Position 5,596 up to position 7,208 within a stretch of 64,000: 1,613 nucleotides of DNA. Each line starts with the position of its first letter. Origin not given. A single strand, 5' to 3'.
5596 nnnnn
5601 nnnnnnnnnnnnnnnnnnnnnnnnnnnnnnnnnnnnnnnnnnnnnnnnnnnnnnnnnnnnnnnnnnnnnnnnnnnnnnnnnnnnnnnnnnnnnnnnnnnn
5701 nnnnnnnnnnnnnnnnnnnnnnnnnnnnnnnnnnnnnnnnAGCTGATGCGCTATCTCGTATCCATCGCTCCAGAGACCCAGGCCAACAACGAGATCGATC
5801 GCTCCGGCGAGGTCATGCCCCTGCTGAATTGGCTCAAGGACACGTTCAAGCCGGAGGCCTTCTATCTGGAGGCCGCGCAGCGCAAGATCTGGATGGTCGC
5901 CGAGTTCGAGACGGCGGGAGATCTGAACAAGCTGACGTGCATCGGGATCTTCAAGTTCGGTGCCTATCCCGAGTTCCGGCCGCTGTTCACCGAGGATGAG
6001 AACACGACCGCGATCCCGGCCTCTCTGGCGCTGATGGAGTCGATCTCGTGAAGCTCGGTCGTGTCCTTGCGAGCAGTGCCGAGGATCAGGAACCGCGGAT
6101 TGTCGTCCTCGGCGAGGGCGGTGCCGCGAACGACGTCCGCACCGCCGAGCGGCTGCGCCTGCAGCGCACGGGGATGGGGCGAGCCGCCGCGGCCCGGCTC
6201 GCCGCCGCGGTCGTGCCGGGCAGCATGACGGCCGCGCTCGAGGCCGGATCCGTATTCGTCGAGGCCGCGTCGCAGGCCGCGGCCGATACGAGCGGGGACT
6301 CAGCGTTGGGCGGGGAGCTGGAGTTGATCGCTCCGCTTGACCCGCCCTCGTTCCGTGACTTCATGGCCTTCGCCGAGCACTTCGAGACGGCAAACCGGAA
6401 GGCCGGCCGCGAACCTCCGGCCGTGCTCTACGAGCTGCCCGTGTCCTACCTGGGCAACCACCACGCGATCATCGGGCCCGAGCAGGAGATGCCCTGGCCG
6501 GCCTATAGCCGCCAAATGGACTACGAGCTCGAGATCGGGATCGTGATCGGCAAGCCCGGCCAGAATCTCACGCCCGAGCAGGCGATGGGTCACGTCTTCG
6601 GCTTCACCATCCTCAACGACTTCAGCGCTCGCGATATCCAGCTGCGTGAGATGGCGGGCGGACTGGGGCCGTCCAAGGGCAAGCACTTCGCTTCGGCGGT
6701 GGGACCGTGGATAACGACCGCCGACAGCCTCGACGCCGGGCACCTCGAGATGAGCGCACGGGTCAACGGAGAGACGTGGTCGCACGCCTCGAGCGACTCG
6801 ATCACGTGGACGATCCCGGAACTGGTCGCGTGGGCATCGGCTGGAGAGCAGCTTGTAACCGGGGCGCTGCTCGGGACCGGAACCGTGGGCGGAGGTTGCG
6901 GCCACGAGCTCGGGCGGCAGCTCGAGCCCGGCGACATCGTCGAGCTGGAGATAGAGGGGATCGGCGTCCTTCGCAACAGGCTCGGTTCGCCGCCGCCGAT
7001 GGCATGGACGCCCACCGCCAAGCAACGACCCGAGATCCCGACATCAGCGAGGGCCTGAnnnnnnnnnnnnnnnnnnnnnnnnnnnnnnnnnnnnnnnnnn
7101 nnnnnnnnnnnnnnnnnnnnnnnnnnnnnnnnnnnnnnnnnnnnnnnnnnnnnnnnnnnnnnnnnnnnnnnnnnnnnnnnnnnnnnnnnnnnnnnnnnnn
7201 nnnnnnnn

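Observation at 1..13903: Self-contained catabolic island for an unknown hydroxylated aromatic or heterocyclic substrate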

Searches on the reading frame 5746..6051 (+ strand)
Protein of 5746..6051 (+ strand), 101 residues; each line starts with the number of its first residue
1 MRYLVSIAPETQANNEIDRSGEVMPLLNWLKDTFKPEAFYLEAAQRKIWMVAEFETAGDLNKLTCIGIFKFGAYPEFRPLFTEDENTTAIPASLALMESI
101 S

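Call 4: search_protein_families(library=pfam, proteins=[window:5746-6051:+], max_evalue=0.01)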
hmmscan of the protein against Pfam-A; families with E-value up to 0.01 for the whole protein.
window:5746-6051:+ (101 aa): 0 families

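Call 14: search_protein_families(library=ncbifam, proteins=[window:5746-6051:+], max_evalue=0.001)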
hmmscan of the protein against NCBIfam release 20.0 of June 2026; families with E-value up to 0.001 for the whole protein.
window:5746-6051:+ (101 aa): 0 families

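Call 29: search_protein_families(library=pfam, proteins=[window:5746-6051:+], max_evalue=1)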
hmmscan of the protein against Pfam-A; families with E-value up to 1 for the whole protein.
window:5746-6051:+ (101 aa): 1 family
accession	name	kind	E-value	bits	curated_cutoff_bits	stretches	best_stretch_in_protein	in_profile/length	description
PF01788.22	PsbJ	-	0.15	12.4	30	1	49-75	10-33/39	PsbJ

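Call 73: predict_structure(alignment_id=A3)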
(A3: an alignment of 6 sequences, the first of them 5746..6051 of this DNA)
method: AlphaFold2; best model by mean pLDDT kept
length: 101 residues; sequences in the alignment: 6
mean_pLDDT: 74.8   pTM: 0.65
mean pLDDT of the five models: 74.8, 66.6, 63.7, 59.8, 38.7
residues with pLDDT >= 90: 1; 70-90: 70; 50-70: 20; < 50: 10
segments of 3 or more residues with pLDDT < 50: 92-101
pLDDT, mean of each block of 10 residues (from residue 1): 86 66 78 86 81 84 85 85 57 43 41
secondary structure, 60 per line:
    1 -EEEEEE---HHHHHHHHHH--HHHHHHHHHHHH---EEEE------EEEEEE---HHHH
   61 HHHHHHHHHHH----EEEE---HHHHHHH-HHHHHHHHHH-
elements in order: E2-7 H11-20 H23-34 E38-41 E48-53 H57-71 E76-79 H83-89 H91-100

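Call 76: fold_search(model_id=the predicted structure, library=pdb)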
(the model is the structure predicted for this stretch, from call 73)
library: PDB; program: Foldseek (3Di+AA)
matches with E <= 10: 1421; with E <= 0.001: 0
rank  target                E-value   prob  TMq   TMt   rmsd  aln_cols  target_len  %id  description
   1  3zo7_D                3.2e-03  1.00  0.54  0.58   4.3        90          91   12  Crystal structure of ClcFE27A with substrate (released 2013-03-06)
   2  3znu_A                4.8e-03  1.00  0.54  0.58   4.3        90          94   12  Crystal structure of ClcF in crystal form 2 (released 2013-02-27)
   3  3zo7_E                5.8e-03  1.00  0.58  0.65   3.6        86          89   13  Crystal structure of ClcFE27A with substrate (released 2013-03-06)
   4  3zo7_B                5.8e-03  1.00  0.56  0.59   3.8        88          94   15  Crystal structure of ClcFE27A with substrate (released 2013-03-06)
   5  3znu_H                6.6e-03  1.00  0.55  0.59   4.0        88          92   15  Crystal structure of ClcF in crystal form 2 (released 2013-02-27)
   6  3zo7_A                7.0e-03  1.00  0.54  0.58   4.2        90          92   12  Crystal structure of ClcFE27A with substrate (released 2013-03-06)
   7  4fpi_A                7.0e-03  1.00  0.54  0.57   4.4        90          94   12  Crystal Structure of 5-chloromuconolactone isomerase from Rhodococcus opacus 1CP (released 2013-04-24)
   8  3znj_3                8.0e-03  1.00  0.53  0.57   4.2        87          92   15  Crystal structure of unliganded ClcF from R.opacus 1CP in crystal form 1. (released 2013-03-06)
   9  3znu_I                9.1e-03  1.00  0.51  0.55   4.5        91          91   12  Crystal structure of ClcF in crystal form 2 (released 2013-02-27)
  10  3znj_9                1.1e-02  1.00  0.53  0.58   4.4        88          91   12  Crystal structure of unliganded ClcF from R.opacus 1CP in crystal form 1. (released 2013-03-06)
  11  1x8d_A                1.9e-02  0.89  0.40  0.39   5.7       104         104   13  Crystal structure of E. coli YiiL protein containing L-rhamnose (released 2005-05-17)
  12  4lbp                  2.1e-02  0.99  0.52  0.54   4.3        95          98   14  5-chloro-2-hydroxyhydroquinone dehydrochlorinase (TftG) from Burkholderia phenoliruptrix AC1100: Complex with 2,5-dihydr (released 2013-08-28)
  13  4lbh                  2.1e-02  0.99  0.51  0.54   4.3        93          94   14  5-chloro-2-hydroxyhydroquinone dehydrochlorinase (TftG) from Burkholderia phenoliruptrix AC1100: Apo-form (released 2013-08-28)
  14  3znj_2                2.8e-02  0.97  0.49  0.52   4.6        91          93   13  Crystal structure of unliganded ClcF from R.opacus 1CP in crystal form 1. (released 2013-03-06)
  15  4fpi_E                2.9e-02  0.96  0.47  0.52   5.0        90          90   12  Crystal Structure of 5-chloromuconolactone isomerase from Rhodococcus opacus 1CP (released 2013-04-24)
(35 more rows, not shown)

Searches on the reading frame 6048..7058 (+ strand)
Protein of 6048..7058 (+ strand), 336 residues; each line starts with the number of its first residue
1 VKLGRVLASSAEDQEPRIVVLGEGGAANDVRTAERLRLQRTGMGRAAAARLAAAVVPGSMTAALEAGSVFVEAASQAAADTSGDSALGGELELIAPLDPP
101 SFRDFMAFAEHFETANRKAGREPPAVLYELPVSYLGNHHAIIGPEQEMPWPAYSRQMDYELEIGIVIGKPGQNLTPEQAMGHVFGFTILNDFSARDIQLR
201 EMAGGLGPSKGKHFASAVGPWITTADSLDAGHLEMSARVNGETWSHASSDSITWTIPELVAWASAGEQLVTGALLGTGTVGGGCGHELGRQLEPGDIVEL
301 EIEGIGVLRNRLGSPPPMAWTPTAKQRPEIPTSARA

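Call 4: search_protein_families(library=pfam, proteins=[window:6048-7058:+], max_evalue=0.01)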
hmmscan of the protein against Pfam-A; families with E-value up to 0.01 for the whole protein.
window:6048-7058:+ (336 aa): 1 family
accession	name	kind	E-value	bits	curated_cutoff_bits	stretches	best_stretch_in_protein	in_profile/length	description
PF01557.24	FAA_hydrolase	-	3.4e-55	187.5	23.9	1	102-312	3-213/214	Fumarylacetoacetate (FAA) hydrolase C-terminal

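Call 14: search_protein_families(library=ncbifam, proteins=[window:6048-7058:+], max_evalue=0.001)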
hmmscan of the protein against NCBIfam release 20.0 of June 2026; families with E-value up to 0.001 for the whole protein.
window:6048-7058:+ (336 aa): 7 families
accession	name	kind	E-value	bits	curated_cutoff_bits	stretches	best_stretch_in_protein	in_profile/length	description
TIGR02303.1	HpaG-C-term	equivalog_domain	6.3e-26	91.3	276.4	1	129-312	65-242/245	4-hydroxyphenylacetate degradation bifunctional isomerase/decarboxylase, C-terminal subunit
NF053535.1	DhyDRhmHlse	equivalog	1.7e-23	83.4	500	1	131-310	95-276/284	2,4-didehydro-3-deoxy-L-rhamnonate hydrolase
TIGR01266.1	fum_ac_acetase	equivalog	1.8e-20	73.2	375.3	1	145-229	185-271/420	fumarylacetoacetase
NF009399.0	PRK12764.1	equivalog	1.1e-16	60.9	444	1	131-305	45-212/501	fumarylacetoacetate hydrolase family protein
NF011750.0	PRK15203.1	equivalog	6.6e-16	58.1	811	1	131-314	247-424/429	4-hydroxyphenylacetate degradation bifunctional isomerase/decarboxylase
TIGR02305.1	HpaG-N-term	equivalog_domain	6.5e-14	51.9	228.65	1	120-311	22-204/205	4-hydroxyphenylacetate degradation bifunctional isomerase/decarboxylase, N-terminal subunit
NF007967.0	PRK10691.1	equivalog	1.3e-08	34.4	201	1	129-301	39-208/219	fumarylacetoacetate hydrolase family protein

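Call 18: search_solved_structures(query=window:6048-7058:+, max_evalue=1e-10)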
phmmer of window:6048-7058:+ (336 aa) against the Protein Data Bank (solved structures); distinct sequences matched with E-value up to 1e-10: 26.
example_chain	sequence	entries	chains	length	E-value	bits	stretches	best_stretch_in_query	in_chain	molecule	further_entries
8sky_A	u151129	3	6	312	9.8e-29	104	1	53-313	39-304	Fumarylacetoacetate hydrolase family protein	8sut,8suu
6iym_A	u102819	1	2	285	1.9e-26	96.5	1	140-312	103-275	5-oxopent-3-ene-1,2,5-tricarboxylate decarboxylase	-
3qdf_A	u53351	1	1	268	9.7e-25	90.9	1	130-311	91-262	2-hydroxyhepta-2,4-diene-1,7-dioate isomerase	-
3r6o_A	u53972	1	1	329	2.2e-24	89.7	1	123-312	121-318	2-hydroxyhepta-2,4-diene-1, 7-dioateisomerase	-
4dbf_A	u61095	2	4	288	1.3e-22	83.9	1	91-311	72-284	2-HYDROXYHEPTA-2,4-DIENE-1,7-DIOATE ISOMERASE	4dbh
4pfz_A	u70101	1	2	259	1.8e-22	83.4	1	122-311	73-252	5-carboxymethyl-2-hydroxymuconate delta-isomerase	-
6v77_A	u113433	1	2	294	2.9e-22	82.7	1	124-313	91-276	Putative HpcE protein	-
3rr6_A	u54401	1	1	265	6.5e-21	78.3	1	104-311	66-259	Putative uncharacterized protein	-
6j57_A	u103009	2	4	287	8.1e-20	74.7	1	44-311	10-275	Predicted 2-keto-4-pentenoate hydratase/2-oxohepta-3-ene-1,7-dioic acid hydratase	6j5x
8gsr_A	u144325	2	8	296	3e-19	72.8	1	131-312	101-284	L-2,4-diketo-3-deoxyrhamnonate hydrolase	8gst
1gtt_A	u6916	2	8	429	4.5e-19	72.3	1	129-314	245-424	4-HYDROXYPHENYLACETATE DEGRADATION BIFUNCTIONAL ISOMERASE/DECARBOXYLASE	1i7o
1wzo_A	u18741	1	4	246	4.8e-18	68.9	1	87-314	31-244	HpcE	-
4qku_A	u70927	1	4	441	1.5e-17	67.3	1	129-230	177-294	hydrolase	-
2dfu_A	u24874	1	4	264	3.4e-17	66.1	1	134-318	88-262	probable 2-hydroxyhepta-2,4-diene-1,7-dioate isomerase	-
5ti1_A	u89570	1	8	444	4e-17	65.8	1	93-232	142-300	Fumarylacetoacetate hydrolase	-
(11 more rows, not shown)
